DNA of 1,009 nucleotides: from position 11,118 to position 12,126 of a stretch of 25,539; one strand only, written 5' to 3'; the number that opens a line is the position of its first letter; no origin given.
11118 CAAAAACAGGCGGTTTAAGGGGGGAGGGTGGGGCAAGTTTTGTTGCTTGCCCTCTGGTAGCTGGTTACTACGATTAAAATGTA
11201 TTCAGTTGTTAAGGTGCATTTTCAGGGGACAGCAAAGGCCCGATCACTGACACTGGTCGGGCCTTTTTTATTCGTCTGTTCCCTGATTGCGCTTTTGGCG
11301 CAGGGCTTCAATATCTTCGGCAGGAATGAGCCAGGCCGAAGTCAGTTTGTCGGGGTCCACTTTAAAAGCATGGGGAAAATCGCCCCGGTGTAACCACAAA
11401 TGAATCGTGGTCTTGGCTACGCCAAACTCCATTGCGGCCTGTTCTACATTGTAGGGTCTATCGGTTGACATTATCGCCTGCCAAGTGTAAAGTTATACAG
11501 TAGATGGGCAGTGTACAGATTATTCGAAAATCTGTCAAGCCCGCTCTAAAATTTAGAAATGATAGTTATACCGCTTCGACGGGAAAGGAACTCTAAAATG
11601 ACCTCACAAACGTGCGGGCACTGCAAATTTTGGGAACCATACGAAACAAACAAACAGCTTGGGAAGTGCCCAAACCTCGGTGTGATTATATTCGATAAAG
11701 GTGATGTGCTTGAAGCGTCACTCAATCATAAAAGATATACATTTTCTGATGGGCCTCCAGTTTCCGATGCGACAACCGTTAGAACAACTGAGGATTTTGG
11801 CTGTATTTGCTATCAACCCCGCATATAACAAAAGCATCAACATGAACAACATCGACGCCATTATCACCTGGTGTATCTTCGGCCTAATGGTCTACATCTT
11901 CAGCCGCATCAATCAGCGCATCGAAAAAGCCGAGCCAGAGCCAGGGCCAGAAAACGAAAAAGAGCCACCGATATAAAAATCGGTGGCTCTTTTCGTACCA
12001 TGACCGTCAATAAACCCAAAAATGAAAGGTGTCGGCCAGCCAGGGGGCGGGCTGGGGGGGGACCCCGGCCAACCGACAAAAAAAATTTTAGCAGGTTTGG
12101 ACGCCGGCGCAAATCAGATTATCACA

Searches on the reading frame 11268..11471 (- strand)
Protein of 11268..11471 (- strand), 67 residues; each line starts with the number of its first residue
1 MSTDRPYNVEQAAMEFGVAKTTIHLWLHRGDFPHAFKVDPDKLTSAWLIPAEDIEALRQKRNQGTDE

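Call 60: search_protein_families(library=phrogs, proteins=[window:11268-11471:-], max_evalue=0.05)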
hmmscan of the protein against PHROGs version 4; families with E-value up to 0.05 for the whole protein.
window:11268-11471:- (67 aa): 4 families
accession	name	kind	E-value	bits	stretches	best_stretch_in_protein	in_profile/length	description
phrog_66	-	integration and excision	9.7e-07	29.8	1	1-61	88-143/412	excisionase and transcriptional regulator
phrog_10045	-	DNA, RNA and nucleotide metabolism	1.4e-05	25.8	1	14-60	28-69/74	HTH DNA binding protein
phrog_2474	-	transcription regulation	0.0062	17.4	1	5-39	47-75/118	MerR-like transcriptional regulator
phrog_2655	-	integration and excision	0.035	14.8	1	6-63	114-169/181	excisionase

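Call 73: search_protein_families(library=pfam, proteins=[window:11268-11471:-], max_evalue=0.1)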
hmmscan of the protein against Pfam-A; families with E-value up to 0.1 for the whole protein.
window:11268-11471:- (67 aa): 4 families
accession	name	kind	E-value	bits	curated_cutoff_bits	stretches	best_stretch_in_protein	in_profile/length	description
PF12728.13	HTH_17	-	4.4e-08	33.7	27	1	7-61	2-50/51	Helix-turn-helix domain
PF07022.19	Phage_CI_repr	-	0.011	16.5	22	1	13-38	19-44/65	Bacteriophage CI repressor helix-turn-helix domain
PF13411.12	MerR_1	-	0.025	15.1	21.6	1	7-33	1-27/69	MerR HTH family regulatory protein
PF05225.22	HTH_psq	-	0.096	12.9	20.4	0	10-24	20-34/45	helix-turn-helix, Psq domain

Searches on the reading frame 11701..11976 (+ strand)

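Call 60: search_protein_families(library=phrogs, proteins=[window:11701-11976:+], max_evalue=0.05)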
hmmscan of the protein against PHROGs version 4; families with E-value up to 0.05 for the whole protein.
window:11701-11976:+ (91 aa): 1 family
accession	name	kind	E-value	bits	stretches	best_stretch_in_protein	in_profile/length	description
phrog_24229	-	DNA, RNA and nucleotide metabolism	0.041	14.3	1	28-77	155-204/245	tRNA nucleotidyltransferase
